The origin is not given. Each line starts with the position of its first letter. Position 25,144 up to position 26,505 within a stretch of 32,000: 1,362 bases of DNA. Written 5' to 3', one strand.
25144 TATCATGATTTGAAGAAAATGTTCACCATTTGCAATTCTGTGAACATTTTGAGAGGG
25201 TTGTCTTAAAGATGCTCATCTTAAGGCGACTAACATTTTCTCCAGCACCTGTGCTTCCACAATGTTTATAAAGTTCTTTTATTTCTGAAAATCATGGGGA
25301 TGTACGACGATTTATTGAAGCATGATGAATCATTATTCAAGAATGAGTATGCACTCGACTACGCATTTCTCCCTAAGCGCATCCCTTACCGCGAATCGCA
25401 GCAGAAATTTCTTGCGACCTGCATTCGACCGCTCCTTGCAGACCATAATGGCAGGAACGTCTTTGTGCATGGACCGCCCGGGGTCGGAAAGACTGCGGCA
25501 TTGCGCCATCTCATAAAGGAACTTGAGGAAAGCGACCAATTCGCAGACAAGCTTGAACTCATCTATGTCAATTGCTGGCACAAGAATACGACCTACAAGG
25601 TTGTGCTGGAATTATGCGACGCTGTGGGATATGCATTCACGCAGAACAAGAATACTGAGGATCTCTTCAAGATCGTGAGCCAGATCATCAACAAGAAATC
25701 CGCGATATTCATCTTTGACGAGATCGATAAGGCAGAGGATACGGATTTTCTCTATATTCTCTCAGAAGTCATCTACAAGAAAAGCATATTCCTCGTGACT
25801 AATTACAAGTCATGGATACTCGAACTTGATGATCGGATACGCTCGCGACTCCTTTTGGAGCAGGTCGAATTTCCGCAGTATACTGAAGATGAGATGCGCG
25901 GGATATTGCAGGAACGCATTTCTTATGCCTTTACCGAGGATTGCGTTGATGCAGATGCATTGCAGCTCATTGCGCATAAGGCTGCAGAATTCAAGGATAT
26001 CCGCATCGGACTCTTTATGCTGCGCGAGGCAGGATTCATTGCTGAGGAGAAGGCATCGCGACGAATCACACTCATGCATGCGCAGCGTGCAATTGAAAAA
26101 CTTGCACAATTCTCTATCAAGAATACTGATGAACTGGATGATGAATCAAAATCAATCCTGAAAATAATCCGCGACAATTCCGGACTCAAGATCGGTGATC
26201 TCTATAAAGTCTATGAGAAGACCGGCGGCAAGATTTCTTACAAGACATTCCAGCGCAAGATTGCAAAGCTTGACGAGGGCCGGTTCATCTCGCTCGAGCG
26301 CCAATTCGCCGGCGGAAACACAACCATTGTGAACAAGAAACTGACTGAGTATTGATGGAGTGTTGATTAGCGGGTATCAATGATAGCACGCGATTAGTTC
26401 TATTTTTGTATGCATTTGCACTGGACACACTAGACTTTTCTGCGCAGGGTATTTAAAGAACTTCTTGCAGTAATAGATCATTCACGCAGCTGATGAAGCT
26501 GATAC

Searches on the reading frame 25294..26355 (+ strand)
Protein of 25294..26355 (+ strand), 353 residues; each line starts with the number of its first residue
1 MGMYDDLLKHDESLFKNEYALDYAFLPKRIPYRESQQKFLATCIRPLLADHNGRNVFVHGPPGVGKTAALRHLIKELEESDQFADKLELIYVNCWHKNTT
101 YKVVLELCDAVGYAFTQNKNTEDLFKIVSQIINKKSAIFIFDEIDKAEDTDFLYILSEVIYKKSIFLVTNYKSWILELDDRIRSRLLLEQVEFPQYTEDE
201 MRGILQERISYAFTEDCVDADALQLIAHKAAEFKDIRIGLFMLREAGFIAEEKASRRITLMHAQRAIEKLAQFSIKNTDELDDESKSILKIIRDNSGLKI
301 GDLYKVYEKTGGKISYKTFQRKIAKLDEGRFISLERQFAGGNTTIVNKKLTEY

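Call 49: find_related_loci(query=window:25294-26355:+, collection=metagenome_contigs, flank=7000)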
Query window:25294-26355:+ (353 aa) in metagenome_contigs; peptide patterns used: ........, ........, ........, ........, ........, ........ (x = any residue, [..] = any of these).
282 stretches matched a pattern; 119 encode a relative of the query (tblastn E <= 1e-3); the best 80 are kept; 80 distinct loci.
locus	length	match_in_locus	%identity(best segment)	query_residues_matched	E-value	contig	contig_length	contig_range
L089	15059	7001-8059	86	1-353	0e+0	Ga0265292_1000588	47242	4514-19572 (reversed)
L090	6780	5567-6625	79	1-353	0e+0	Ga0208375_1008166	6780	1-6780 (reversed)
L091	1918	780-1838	79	1-353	0e+0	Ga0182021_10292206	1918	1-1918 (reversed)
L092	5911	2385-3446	79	1-353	0e+0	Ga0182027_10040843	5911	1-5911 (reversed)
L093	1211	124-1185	78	1-353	0e+0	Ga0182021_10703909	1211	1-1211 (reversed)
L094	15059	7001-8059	77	1-353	0e+0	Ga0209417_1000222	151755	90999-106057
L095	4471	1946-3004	76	1-353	0e+0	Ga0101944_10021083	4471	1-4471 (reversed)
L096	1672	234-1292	76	1-353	0e+0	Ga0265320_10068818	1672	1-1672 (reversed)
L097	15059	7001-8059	76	1-353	0e+0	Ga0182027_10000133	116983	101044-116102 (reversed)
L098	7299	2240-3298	75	1-353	0e+0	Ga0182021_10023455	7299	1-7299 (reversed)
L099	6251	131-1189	74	1-353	0e+0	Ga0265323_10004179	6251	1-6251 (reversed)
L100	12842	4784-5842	74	1-353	0e+0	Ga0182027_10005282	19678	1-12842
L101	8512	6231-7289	74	1-353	0e+0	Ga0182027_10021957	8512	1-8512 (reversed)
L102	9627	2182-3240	74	1-353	0e+0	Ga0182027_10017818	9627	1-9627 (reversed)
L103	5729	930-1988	74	1-353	0e+0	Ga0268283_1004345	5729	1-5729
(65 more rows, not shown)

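Call 89: search_protein_families(library=pfam, alignment_id=A6, max_evalue=0.001)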
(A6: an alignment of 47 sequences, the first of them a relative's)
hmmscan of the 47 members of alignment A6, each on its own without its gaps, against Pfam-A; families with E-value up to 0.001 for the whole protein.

A. member 1, L089:8124-8801:+ (225 aa): 1 family
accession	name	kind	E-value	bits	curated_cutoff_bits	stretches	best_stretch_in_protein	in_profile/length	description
PF04473.18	DUF553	-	9.4e-05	22.3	20.5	1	73-127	53-108/140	Transglutaminase-like domain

B. families by the number of members that match (of 47 scanned): 33 families (the first 25 are shown)
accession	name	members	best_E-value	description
PF00293.34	NUDIX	10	9.7e-22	NUDIX domain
PF14815.12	NUDIX_4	4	4.8e-07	NUDIX domain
PF00892.27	EamA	3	1.2e-28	EamA-like transporter family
PF00709.27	Adenylsucc_synt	2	2.2e-62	Adenylosuccinate synthetase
PF01743.26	PolyA_pol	2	6.5e-06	Poly A polymerase head domain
PF04096.20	Nucleoporin2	2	0.00032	Nup98-96 autopeptidase S59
PF10639.15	TMEM234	2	0.00054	Putative transmembrane family 234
PF00708.24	Acylphosphatase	1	1.3e-25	Acylphosphatase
PF00589.27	Phage_integrase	1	1.4e-25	Phage integrase family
PF13649.12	Methyltransf_25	1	2e-17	Methyltransferase domain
PF13847.12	Methyltransf_31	1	9.5e-16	Methyltransferase domain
PF08241.18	Methyltransf_11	1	1.2e-12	Methyltransferase domain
PF01712.25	dNK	1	3.4e-11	Deoxynucleoside kinase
PF13489.12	Methyltransf_23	1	4.5e-10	Methyltransferase domain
PF03848.20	TehB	1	1.2e-08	Tellurite resistance protein TehB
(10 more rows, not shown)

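Call 90: search_protein_families(library=padloc, alignment_id=A6, max_evalue=0.00001)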
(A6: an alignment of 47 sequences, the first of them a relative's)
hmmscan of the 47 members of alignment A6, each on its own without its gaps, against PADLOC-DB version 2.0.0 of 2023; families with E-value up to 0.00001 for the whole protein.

A. member 1, L089:8124-8801:+ (225 aa): 0 families

B. families by the number of members that match (of 47 scanned): 4 families
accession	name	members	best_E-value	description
PDLC04899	PDC-S07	10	2.7e-20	-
PDLC01438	Csa3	2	8.9e-07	"CAS-I,CAS-II,CAS-III,CAS-IV,CAS-V,CAS-VI; associated_signaling"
PDLC04134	mad2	1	7.7e-26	mads_2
PDLC01044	Csa3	1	4.8e-06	Type I-A associated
